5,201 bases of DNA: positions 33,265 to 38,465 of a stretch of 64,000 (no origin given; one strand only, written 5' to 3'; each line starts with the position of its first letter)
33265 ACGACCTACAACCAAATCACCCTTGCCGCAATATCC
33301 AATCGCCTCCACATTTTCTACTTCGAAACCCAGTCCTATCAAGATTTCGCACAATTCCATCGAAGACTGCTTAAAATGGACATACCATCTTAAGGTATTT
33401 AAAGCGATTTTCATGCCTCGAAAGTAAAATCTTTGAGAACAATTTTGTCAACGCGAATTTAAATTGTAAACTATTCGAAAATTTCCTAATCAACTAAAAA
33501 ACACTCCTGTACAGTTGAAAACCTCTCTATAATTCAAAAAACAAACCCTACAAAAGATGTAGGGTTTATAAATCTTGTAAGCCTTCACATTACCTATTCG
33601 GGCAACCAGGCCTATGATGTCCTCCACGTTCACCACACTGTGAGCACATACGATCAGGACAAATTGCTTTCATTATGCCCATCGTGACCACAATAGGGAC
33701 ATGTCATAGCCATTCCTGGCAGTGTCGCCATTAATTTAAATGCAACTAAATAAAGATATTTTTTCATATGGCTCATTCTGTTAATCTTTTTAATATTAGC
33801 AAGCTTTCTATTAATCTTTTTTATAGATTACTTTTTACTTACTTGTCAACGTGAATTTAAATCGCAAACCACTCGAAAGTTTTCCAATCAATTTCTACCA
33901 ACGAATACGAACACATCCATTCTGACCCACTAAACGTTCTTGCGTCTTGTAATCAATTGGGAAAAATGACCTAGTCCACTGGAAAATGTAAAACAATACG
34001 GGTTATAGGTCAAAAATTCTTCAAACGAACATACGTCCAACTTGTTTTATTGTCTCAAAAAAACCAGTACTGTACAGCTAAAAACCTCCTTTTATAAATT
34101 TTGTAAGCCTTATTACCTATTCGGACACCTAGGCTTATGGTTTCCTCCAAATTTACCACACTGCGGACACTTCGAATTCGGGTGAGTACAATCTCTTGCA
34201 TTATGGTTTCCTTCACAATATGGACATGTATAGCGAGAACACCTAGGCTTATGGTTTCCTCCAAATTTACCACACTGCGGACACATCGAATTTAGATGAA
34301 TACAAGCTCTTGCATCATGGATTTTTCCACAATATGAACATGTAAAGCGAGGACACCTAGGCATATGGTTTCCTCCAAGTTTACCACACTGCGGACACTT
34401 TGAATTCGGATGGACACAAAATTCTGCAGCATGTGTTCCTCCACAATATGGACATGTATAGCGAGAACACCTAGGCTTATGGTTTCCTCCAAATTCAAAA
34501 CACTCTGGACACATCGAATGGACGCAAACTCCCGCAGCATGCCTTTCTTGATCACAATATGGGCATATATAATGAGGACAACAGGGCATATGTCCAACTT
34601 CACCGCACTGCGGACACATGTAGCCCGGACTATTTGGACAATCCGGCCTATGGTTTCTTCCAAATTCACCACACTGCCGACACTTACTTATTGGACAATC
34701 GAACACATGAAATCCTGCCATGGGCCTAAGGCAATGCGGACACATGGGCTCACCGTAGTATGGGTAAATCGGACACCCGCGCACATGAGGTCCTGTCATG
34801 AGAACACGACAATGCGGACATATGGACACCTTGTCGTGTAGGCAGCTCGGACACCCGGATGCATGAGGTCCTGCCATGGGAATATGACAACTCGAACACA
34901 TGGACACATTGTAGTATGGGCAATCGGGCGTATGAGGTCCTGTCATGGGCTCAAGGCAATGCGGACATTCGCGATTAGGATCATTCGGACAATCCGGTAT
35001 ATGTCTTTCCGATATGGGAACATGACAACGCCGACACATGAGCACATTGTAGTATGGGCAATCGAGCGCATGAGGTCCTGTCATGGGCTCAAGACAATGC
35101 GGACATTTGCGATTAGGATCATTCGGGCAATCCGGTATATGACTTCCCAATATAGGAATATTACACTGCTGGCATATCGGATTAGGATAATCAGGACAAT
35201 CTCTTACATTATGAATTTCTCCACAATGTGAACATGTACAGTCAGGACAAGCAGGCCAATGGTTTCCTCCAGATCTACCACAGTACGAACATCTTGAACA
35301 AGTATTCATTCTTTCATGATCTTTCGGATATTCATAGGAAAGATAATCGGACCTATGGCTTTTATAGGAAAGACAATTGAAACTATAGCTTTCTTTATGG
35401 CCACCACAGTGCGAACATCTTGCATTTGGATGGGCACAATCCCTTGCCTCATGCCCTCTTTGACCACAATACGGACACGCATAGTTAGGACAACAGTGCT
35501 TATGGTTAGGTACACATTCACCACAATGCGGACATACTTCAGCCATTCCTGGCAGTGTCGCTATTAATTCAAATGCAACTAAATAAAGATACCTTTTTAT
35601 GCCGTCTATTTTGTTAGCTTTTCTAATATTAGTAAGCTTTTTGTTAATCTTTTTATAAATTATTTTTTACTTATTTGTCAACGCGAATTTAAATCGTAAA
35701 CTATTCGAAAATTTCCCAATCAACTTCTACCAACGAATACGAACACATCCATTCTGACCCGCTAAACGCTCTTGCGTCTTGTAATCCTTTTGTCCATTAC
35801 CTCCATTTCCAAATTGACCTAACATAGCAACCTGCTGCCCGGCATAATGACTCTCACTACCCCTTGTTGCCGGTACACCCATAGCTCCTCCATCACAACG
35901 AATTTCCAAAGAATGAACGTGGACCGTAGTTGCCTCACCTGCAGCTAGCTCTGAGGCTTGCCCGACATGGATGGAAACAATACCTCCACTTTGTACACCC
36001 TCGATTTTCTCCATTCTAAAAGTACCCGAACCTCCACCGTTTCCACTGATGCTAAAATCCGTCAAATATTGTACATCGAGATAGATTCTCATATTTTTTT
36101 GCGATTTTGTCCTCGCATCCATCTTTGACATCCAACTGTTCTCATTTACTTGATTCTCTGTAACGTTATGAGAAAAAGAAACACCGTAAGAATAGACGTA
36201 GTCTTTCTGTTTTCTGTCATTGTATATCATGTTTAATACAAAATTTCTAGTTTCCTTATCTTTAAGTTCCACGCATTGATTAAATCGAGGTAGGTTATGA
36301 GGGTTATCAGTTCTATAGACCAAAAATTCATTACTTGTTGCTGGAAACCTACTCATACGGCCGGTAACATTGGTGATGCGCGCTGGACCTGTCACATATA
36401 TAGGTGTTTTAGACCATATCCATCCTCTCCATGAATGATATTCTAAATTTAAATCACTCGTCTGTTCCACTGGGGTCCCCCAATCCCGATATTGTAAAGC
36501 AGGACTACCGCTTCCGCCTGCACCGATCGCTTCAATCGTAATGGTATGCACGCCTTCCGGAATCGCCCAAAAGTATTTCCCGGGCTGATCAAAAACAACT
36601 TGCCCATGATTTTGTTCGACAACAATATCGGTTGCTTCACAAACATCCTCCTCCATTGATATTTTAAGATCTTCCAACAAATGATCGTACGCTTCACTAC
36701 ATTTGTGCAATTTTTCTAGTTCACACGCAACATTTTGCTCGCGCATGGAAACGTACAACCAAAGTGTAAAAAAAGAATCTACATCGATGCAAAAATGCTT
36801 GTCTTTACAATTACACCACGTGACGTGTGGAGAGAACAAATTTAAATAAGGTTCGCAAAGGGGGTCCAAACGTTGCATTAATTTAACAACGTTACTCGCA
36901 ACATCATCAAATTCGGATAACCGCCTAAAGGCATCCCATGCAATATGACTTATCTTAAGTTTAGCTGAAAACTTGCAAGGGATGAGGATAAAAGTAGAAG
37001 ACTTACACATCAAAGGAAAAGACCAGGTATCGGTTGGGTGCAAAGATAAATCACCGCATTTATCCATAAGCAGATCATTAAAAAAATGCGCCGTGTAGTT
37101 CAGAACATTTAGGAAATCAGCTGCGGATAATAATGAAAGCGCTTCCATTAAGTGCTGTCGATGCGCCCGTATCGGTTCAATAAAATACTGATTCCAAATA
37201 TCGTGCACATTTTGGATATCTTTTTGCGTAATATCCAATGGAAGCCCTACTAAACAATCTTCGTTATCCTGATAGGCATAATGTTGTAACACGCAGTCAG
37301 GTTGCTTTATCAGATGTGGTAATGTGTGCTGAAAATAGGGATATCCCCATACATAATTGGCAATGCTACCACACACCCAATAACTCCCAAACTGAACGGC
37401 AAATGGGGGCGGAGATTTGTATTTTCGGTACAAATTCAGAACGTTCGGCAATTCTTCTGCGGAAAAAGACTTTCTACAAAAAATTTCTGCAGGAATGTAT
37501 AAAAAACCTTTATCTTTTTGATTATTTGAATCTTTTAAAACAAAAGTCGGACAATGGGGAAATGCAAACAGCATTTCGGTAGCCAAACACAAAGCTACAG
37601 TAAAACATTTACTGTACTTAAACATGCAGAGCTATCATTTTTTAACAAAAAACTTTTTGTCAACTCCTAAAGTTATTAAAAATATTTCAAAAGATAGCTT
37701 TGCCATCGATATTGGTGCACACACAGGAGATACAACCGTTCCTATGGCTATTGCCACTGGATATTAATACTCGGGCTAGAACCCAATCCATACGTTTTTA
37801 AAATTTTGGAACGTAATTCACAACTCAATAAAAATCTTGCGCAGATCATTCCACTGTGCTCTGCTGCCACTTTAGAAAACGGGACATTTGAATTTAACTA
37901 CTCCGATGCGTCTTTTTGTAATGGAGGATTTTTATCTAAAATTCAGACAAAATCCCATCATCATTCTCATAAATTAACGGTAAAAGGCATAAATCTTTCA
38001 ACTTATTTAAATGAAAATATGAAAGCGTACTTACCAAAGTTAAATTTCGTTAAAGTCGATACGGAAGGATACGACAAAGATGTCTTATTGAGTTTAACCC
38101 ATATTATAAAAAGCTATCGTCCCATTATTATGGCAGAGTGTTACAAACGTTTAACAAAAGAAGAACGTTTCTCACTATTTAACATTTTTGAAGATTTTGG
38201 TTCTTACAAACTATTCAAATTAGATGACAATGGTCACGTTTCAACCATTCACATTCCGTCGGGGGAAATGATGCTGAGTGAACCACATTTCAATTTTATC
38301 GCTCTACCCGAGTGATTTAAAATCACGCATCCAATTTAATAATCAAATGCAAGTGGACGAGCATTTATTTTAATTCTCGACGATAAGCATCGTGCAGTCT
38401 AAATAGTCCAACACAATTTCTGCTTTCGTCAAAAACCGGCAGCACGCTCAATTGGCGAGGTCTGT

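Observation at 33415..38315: Candidate accessory locus wedged between two housekeeping operons (pheT-gatCAB and kdsD/r-protein cluster)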

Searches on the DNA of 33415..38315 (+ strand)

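Call 82: search_dna_similar(query=window:33415-38315:+, collection=plasmids, mode=distant, max_rows=5)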
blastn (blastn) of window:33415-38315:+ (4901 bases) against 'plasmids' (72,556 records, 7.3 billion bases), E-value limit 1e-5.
No match.

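Call 83: search_dna_similar(query=window:33415-38315:+, collection=phages, mode=distant, max_rows=5)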
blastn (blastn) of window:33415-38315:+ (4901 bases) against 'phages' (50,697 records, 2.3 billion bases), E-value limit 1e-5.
No match.

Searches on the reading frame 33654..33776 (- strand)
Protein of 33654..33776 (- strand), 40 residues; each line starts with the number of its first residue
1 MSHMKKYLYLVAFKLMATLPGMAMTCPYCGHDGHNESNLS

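Call 3: search_protein_families(library=pfam, proteins=[window:33654-33776:-], max_evalue=0.1)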
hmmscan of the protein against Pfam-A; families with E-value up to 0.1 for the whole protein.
window:33654-33776:- (40 aa): 3 families
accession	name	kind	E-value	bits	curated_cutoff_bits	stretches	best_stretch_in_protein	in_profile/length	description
PF10571.15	UPF0547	-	0.036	14.6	29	1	18-32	9-23/26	Uncharacterised protein family UPF0547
PF05605.18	zf-Di19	-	0.043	14.5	27.5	1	24-39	3-17/54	Drought induced 19 protein (Di19), zinc-binding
PF13248.11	Zn_ribbon_3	-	0.095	12.6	27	0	25-32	18-25/26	zinc-ribbon domain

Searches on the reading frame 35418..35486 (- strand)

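Call 26: search_protein_families(library=pfam, proteins=[window:35418-35486:-], max_evalue=10)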
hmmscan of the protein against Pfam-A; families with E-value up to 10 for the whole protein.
seq(23 aa): 7 families
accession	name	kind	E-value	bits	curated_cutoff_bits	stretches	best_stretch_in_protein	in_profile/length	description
PF00098.28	zf-CCHC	-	0.0012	19.3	20.8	1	4-19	3-18/18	Zinc knuckle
PF14787.11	zf-CCHC_5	-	0.0014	18.7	27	1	4-17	5-18/36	GAG-polyprotein viral zinc-finger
PF00649.23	Copper-fist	-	0.0016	18.4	25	1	2-21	8-26/39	Copper fist DNA binding domain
PF05605.18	zf-Di19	-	0.0097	16.6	27.5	1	1-19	2-20/54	Drought induced 19 protein (Di19), zinc-binding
PF14392.11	zf-CCHC_4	-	0.043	13.9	27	1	3-18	33-48/49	Zinc knuckle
PF05741.18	zf-nanos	-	0.052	14.2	27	1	1-18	33-50/54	Nanos RNA binding domain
PF13248.11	Zn_ribbon_3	-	0.12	12.4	27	1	3-9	4-10/26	zinc-ribbon domain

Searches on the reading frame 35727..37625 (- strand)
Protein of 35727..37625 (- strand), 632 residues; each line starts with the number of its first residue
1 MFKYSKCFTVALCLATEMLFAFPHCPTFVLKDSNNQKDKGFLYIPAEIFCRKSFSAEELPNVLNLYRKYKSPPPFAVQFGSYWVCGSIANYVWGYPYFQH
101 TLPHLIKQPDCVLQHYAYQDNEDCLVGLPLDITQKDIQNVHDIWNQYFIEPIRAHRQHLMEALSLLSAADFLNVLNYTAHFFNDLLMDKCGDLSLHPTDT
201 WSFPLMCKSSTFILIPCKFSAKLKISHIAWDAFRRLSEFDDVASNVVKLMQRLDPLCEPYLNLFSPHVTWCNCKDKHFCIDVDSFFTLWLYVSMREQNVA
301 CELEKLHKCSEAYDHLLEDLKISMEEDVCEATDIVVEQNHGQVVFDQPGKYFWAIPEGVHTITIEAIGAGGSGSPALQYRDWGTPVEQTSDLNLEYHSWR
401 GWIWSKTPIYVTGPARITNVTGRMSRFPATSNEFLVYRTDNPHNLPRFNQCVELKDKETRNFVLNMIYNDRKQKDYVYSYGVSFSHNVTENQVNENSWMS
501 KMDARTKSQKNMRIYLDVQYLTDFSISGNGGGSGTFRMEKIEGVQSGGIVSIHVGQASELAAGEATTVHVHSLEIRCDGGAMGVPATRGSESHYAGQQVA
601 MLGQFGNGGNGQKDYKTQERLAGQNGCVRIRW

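Call 3: search_protein_families(library=pfam, proteins=[window:35727-37625:-], max_evalue=0.1)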
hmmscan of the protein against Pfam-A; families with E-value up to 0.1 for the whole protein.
window:35727-37625:- (632 aa): 0 families

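Call 5: find_encoding_contigs(protein=window:35727-37625:-, flank=10000, max_places=6)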
Protein window:35727-37625:- (632 aa): no gene with exactly this product is on record in the collection.

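Call 17: find_homologous_proteins(query=window:35727-37625:-)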
Query window:35727-37625:- (632 aa): 3 proteins with E <= 0.001 among 4585 candidates.
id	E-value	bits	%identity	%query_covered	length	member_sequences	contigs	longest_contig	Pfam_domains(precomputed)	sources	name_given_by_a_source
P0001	0.0e+0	1522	100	100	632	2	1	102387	-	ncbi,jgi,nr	ncbi:MAG: hypothetical protein LBJ78_00795 [Puniceicoccales bacterium]|jgi:hypothetical protein|nr:h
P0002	1.5e-295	1000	89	73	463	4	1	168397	-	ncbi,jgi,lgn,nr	ncbi:MAG: hypothetical protein LBF43_03625 [Puniceicoccales bacterium]|jgi:hypothetical protein|nr:h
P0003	1.8e-214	732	80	60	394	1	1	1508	-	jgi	jgi:hypothetical protein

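Call 31: predict_structure(protein=window:35727-37625:-)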
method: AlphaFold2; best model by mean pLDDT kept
length: 632 residues; sequences in the alignment: 1
mean_pLDDT: 34.6   pTM: 0.26
mean pLDDT of the five models: 34.6, 28.3, 26.8, 26.2, 25.4
residues with pLDDT >= 90: 0; 70-90: 0; 50-70: 45; < 50: 587
segments of 3 or more residues with pLDDT < 50: 1-342, 356-358, 369-376, 378-402, 420-433, 439-632
pLDDT, mean of each block of 10 residues (from residue 1): 23 25 33 35 33 34 37 36 33 34 30 26 24 34 37 37 35 34 32 29 27 27 27 34 34 32 31 33 31 29 31 31 31 36 56 54 54 45 33 40 52 57 36 49 35 33 33 27 26 28 30 33 37 39 41 39 38 39 26 28 32 30 37 35
secondary structure, 60 per line:
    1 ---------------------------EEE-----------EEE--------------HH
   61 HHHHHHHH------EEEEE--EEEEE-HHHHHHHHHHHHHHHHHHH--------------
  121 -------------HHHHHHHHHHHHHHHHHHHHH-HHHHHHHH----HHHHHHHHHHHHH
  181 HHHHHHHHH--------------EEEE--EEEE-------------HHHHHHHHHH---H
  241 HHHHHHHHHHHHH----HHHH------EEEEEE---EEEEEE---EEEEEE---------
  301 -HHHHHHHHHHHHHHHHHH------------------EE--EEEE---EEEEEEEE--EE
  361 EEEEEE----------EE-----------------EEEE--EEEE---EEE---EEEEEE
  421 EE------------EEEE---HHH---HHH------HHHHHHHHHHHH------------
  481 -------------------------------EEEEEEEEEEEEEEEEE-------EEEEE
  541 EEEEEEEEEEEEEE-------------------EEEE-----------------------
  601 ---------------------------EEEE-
elements in order: E28-30 E42-44 H59-68 E75-79 E82-86 H88-106 H134-154 H156-163 H168-189 E204-207 E210-213 H227-236 H240-253 H258-261 E268-273 E277-282 E286-291 H302-319 E342-345 E349-356 E359-366 E396-399 E402-405 E409-411 E415-422 E435-438 H457-468 E512-528 E536-554 E574-577 E628-631

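Call 32: search_protein_representatives(protein=window:35727-37625:-)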
Query: 632 residues. Proteins with E-value up to 0.001 (for the whole library): 18; up to 1e-10: 5; up to 1e-30: 1. The best 18 are listed.
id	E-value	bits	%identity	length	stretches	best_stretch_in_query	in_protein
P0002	4.6e-296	999.9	89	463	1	1-462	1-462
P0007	1.9e-25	105.8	33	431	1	339-631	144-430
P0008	5.5e-13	64.6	47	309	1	328-426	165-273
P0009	9.1e-12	60.6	39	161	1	515-631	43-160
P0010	5.9e-11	57.9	57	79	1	340-390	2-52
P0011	2.8e-10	55.7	30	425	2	337-404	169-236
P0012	7.7e-09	50.9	40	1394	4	311-376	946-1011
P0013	2.5e-08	49.2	47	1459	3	326-376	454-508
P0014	3.3e-08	48.9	33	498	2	325-390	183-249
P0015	5.0e-07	44.9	38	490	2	342-384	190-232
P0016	1.1e-06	43.9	35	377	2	327-385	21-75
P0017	5.1e-05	38.3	34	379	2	342-387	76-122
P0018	8.0e-05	37.7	39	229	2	333-384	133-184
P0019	1.4e-04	36.9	34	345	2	331-375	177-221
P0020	1.6e-04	36.7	36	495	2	343-384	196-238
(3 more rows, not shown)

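Call 33: search_protein_families(library=pfam, proteins=[P0007, P0008, P0009, P0011, P0012, P0013, P0014, P0015, P0016, P0020], max_evalue=0.01)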
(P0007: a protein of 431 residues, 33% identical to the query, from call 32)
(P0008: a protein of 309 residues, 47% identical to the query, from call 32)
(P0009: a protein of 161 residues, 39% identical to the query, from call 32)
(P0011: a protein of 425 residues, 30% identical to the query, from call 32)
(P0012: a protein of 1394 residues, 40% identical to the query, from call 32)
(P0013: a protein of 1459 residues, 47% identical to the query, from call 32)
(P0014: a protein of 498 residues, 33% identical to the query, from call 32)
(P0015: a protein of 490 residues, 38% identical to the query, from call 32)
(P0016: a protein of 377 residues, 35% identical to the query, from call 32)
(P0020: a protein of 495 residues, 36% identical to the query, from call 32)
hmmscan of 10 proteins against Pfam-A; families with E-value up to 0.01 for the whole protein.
P0007 (431 aa): 1 family
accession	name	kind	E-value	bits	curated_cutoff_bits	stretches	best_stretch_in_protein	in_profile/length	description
PF21722.4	Gly_rich_2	-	1.2e-07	32.4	24.3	1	324-409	33-137/226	Glycine-rich domain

P0008 (309 aa): 2 families
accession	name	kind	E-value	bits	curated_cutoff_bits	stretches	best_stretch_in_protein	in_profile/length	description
PF07963.17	N_methyl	-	0.00094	19.1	21.2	1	9-28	4-23/27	Prokaryotic N-terminal methylation motif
PF21722.4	Gly_rich_2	-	0.0079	16.7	24.3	0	185-213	3-31/226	Glycine-rich domain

P0009 (161 aa): 0 families

P0011 (425 aa): 1 family
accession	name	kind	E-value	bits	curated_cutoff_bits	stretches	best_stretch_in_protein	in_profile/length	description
PF21722.4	Gly_rich_2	-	1.3e-05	25.7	24.3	0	180-209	3-32/226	Glycine-rich domain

P0012 (1394 aa): 2 families
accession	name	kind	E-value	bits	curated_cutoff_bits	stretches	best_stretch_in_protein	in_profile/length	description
PF21722.4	Gly_rich_2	-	1.7e-25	90.8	24.3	4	508-655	2-155/226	Glycine-rich domain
PF19408.5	PKD_6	-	0.0022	18.8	25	0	1027-1045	27-45/82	PKD-like domain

P0013 (1459 aa): 1 family
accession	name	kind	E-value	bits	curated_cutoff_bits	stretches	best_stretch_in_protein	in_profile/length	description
PF12810.13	ALK_LTK_GRD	-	2e-06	28.5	24.5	0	144-350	11-212/243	ALK/LTK, Glycine-rich domain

P0014 (498 aa): 2 families
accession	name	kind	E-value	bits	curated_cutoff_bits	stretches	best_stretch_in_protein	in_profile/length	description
PF07963.17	N_methyl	-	4.1e-08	32.9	21.2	1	4-27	2-25/27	Prokaryotic N-terminal methylation motif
PF21722.4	Gly_rich_2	-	5.9e-05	23.6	24.3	1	205-235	2-32/226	Glycine-rich domain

P0015 (490 aa): 2 families
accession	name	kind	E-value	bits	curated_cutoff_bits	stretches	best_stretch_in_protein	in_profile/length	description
PF21722.4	Gly_rich_2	-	1.5e-05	25.6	24.3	0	364-472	36-147/226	Glycine-rich domain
PF07963.17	N_methyl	-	1.8e-05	24.6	21.2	1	3-26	2-25/27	Prokaryotic N-terminal methylation motif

P0016 (377 aa): 1 family
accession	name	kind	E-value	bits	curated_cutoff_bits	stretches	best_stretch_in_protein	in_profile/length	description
PF21722.4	Gly_rich_2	-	1.2e-05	25.8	24.3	1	38-66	3-31/226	Glycine-rich domain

P0020 (495 aa): 2 families
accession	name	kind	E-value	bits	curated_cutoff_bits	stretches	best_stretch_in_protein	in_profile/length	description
PF07963.17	N_methyl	-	2e-05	24.4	21.2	1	4-29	2-27/27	Prokaryotic N-terminal methylation motif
PF21722.4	Gly_rich_2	-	0.0048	17.4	24.3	1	201-227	3-29/226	Glycine-rich domain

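Call 49: search_protein_families(library=ncbifam, proteins=[window:35727-37625:-, P0007, P0011], max_evalue=0.1)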
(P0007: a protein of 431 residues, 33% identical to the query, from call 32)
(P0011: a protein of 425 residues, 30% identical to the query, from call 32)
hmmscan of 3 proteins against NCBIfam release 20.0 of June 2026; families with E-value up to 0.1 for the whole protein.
window:35727-37625:- (632 aa): 0 families

P0007 (431 aa): 0 families

P0011 (425 aa): 0 families

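Call 54: find_encoding_contigs(protein=P0002, flank=6000, max_places=4)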
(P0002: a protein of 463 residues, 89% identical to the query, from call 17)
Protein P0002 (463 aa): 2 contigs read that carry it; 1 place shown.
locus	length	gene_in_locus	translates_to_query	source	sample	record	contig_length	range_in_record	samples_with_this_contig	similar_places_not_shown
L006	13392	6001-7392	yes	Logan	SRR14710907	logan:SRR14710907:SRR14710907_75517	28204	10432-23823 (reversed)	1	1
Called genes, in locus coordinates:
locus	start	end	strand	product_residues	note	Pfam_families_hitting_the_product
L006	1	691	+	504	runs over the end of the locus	PF00344:SecY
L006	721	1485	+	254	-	PF00557:Peptidase_M24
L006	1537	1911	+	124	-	PF00416:Ribosomal_S13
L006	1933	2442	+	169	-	PF00411:Ribosomal_S11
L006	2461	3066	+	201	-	PF00163:Ribosomal_S4, PF01479:S4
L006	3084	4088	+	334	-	PF01193:RNA_pol_L, PF01000:RNA_pol_A_bac, PF03118:RNA_pol_A_CTD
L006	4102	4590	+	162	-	PF01196:Ribosomal_L17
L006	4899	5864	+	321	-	PF01380:SIS, PF00571:CBS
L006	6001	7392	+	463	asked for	-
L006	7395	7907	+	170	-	-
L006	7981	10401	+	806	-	PF01588:tRNA_bind, PF03483:B3_4, PF03484:B5, PF17759:tRNA_synthFbeta, PF03147:FDX-ACB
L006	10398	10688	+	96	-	PF02686:GatC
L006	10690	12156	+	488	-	PF01425:Amidase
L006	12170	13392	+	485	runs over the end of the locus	PF02934:GatB_N, PF02637:GatB_Yqey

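Call 65: list_cluster_members(proteins=[P0001, P0004, P0005, P0006, P0007, P0011])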
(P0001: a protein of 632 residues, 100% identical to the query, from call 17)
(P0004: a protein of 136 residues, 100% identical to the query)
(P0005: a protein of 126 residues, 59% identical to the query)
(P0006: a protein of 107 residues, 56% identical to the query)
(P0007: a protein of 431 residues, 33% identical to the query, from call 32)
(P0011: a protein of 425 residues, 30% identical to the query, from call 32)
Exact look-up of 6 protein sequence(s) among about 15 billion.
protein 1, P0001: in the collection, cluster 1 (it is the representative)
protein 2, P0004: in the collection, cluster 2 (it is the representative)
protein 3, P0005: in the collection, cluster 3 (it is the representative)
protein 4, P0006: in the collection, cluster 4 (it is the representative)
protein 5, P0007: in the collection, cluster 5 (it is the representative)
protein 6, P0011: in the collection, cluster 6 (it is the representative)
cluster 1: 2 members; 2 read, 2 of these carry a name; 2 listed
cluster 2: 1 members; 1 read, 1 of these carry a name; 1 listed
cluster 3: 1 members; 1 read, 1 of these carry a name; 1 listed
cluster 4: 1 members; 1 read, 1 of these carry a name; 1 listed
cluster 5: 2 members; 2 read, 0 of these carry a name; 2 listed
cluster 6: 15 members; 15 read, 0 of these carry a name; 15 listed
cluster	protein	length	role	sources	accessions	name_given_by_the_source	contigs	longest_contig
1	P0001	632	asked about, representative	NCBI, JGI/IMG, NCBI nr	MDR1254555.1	MAG: hypothetical protein LBJ78_00795 [Puniceicoccales bacterium] | hypothetical protein | hypothetical protein [Puniceicoccales bacterium]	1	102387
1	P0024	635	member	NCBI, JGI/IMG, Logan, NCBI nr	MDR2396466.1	MAG: hypothetical protein LBD69_01235 [Puniceicoccales bacterium] | hypothetical protein | hypothetical protein [Puniceicoccales bacterium]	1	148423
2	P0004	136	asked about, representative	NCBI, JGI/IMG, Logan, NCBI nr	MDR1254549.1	MAG: hypothetical protein LBJ78_00765 [Puniceicoccales bacterium] | hypothetical protein | hypothetical protein [Puniceicoccales bacterium]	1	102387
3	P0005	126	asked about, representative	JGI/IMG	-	hypothetical protein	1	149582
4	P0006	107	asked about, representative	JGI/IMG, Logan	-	hypothetical protein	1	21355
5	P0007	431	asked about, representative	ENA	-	-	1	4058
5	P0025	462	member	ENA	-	-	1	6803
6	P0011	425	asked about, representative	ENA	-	-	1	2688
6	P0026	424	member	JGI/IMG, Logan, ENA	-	-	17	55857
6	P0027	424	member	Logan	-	-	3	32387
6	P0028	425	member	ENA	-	-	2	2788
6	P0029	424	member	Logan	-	-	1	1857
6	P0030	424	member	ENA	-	-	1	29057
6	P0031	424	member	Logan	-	-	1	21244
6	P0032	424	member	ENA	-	-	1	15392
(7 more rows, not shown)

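Call 79: search_protein_families(library=phrogs, proteins=[window:35727-37625:-], max_evalue=0.01)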
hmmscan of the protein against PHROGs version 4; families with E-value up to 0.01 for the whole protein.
window:35727-37625:- (632 aa): 1 family
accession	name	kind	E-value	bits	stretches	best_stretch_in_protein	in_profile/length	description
phrog_4474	-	unknown function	7.8e-06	26.5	1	336-374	146-184/407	-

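Call 80: search_protein_families(library=padloc, proteins=[window:35727-37625:-], max_evalue=0.01)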
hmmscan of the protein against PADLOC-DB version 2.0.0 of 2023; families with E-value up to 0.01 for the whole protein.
window:35727-37625:- (632 aa): 0 families
